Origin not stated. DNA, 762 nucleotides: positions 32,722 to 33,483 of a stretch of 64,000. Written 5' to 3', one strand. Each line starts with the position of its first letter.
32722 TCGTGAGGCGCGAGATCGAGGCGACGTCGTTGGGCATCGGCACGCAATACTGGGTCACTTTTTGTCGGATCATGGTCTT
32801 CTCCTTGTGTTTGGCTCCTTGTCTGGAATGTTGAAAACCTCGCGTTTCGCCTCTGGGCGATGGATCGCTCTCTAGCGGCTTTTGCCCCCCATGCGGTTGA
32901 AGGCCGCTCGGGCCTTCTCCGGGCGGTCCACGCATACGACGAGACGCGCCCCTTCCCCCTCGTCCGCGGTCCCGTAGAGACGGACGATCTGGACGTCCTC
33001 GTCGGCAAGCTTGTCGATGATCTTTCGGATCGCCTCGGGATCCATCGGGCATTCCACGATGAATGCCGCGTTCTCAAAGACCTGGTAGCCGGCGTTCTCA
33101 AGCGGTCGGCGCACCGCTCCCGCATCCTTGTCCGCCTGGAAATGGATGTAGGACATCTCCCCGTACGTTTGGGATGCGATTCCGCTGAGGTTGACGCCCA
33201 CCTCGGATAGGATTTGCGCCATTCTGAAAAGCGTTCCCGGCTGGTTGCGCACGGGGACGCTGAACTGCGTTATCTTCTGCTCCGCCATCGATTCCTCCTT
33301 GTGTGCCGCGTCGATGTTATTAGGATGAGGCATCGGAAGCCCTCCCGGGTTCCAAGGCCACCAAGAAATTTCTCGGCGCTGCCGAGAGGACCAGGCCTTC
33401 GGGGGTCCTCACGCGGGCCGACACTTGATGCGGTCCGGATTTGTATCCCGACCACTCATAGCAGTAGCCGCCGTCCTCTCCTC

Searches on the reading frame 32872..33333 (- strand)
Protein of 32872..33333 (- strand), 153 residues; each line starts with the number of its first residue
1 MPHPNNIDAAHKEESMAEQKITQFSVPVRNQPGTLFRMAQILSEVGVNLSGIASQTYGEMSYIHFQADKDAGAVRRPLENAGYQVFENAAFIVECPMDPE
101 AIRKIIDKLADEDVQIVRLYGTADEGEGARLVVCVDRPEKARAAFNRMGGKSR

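Call 44: search_protein_families(library=pfam, proteins=[window:32872-33333:-], max_evalue=0.001)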
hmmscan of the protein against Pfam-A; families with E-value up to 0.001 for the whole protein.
window:32872-33333:- (153 aa): 3 families
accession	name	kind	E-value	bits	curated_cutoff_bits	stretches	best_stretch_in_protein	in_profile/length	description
PF22629.2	ACT_AHAS_ss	-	9.4e-08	32.6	27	1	25-70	2-49/67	AHAS small subunit-like ACT domain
PF01842.31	ACT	-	7.2e-07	29.3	27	1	28-79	7-62/66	ACT domain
PF19571.5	ACT_8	-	3.8e-05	23.9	23.5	1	21-143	3-123/141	ACT domain pair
